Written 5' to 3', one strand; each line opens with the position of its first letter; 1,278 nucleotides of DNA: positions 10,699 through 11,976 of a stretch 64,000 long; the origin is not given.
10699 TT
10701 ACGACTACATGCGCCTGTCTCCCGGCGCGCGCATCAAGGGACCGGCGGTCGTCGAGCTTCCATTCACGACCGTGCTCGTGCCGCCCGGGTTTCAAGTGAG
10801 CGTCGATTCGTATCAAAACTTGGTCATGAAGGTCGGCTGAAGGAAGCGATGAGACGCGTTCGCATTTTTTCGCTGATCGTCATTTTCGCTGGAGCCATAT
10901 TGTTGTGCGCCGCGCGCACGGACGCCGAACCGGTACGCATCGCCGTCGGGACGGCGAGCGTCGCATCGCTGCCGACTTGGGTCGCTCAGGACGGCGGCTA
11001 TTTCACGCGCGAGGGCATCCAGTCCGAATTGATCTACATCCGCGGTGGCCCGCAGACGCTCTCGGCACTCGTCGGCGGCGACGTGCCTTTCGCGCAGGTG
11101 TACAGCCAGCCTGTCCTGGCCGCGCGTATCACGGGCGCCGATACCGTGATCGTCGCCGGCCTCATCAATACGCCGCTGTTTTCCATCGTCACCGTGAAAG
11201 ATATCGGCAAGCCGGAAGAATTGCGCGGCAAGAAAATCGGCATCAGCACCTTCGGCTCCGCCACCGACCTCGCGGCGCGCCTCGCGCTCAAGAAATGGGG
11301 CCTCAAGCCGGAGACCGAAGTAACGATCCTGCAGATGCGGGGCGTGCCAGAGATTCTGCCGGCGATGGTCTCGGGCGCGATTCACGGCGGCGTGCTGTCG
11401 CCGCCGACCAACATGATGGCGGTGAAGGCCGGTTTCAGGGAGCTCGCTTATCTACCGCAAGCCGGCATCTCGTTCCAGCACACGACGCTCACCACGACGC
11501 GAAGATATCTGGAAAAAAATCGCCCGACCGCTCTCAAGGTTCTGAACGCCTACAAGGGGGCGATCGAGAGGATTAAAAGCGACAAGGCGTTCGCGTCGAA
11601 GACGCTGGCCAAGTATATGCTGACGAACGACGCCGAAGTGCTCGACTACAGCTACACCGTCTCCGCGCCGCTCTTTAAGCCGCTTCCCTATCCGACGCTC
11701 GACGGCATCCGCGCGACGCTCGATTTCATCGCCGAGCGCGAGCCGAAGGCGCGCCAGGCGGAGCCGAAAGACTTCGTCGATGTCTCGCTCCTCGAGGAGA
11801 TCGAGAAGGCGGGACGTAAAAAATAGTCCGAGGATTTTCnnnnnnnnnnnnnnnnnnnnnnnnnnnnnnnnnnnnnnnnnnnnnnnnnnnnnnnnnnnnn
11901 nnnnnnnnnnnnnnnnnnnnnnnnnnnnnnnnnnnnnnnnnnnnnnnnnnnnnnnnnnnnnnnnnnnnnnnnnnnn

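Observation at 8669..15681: Acetone-carboxylase-like operon with alpha-gamma fusion, an inserted orphan SBP, and a thiolase/DUF35 pair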

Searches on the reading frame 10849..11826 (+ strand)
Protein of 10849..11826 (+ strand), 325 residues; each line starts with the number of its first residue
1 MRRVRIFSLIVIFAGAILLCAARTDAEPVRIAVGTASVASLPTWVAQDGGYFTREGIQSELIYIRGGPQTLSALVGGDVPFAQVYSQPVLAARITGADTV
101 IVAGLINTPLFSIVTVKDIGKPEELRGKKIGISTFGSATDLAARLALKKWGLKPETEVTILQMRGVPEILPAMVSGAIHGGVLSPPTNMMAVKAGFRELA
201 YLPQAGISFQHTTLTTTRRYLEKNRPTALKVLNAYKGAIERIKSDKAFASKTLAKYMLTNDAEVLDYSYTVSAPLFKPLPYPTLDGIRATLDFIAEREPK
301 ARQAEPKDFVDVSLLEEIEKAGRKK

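Call 4: search_protein_families(library=pfam, proteins=[window:10849-11826:+], max_evalue=0.01)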
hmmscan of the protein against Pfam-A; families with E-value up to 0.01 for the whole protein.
window:10849-11826:+ (325 aa): 3 families
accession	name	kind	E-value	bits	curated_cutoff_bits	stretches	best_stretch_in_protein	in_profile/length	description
PF09084.16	NMT1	-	8.6e-21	75.3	20.5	1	41-242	5-209/216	NMT1/THI5 like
PF13379.11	NMT1_2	-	1.7e-12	48.2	24.7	1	27-251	4-246/252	NMT1-like family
PF12916.12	DUF3834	-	0.0092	15.7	22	0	125-256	67-182/202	Protein of unknown function (DUF3834)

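Call 5: search_protein_families(library=ncbifam, proteins=[window:10849-11826:+], max_evalue=0.01)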
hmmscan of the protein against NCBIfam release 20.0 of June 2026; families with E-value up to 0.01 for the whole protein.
window:10849-11826:+ (325 aa): 7 families
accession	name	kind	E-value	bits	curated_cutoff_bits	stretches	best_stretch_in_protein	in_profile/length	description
TIGR01728.1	SsuA_fam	subfamily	2.9e-18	66.1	163.5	1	35-315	5-289/290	aliphatic sulfonate ABC transporter substrate-binding protein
NF008553.0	PRK11480.1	equivalog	3.9e-12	46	490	1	14-188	10-181/320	taurine ABC transporter substrate-binding protein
TIGR01729.1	taurine_ABC_bnd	equivalog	3.7e-10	39.7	304.25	1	60-187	30-157/300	taurine ABC transporter substrate-binding protein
NF008588.0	PRK11553.1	subfamily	5.1e-07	28.9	299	1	5-268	5-266/319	aliphatic sulfonate ABC transporter substrate-binding protein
NF040735.1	SBP_SaoX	equivalog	2.9e-05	23.3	300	1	43-257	18-233/330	ABC transporter substrate-binding subunit SaoX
NF041827.1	YtfQ_transport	equivalog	0.0005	19.1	510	1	142-223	228-306/320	galactofuranose ABC transporter, galactofuranose-binding protein YtfQ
TIGR02122.1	TRAP_TAXI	subfamily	0.0055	15.6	84.35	0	113-181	125-194/320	TAXI family TRAP transporter solute-binding subunit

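Call 73: search_solved_structures(query=window:10849-11826:+, max_evalue=0.001, show_alignments=0)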
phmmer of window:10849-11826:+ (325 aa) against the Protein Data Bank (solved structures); distinct sequences matched with E-value up to 0.001: 6.
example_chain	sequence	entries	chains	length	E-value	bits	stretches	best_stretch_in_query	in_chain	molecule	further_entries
6ssy_A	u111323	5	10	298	3.1e-10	43.1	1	39-190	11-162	Taurine-binding periplasmic protein | Taurine ABC transporter substrate-binding protein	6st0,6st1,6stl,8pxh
3qsl_A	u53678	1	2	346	4.5e-09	39.2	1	18-181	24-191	Putative exported protein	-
4h65_A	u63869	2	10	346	1.9e-06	30.6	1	41-161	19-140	Pyrimidine precursor biosynthesis enzyme THI5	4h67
4h6d_F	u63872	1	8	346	2.9e-06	30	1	41-161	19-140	Pyrimidine precursor biosynthesis enzyme THI5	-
3e4r_A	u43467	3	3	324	1.1e-05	28.1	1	26-292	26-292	Nitrate transport protein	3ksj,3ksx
3ix1_A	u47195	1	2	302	3.6e-05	26.4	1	44-132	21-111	N-formyl-4-amino-5-aminomethyl-2-methylpyrimidine binding protein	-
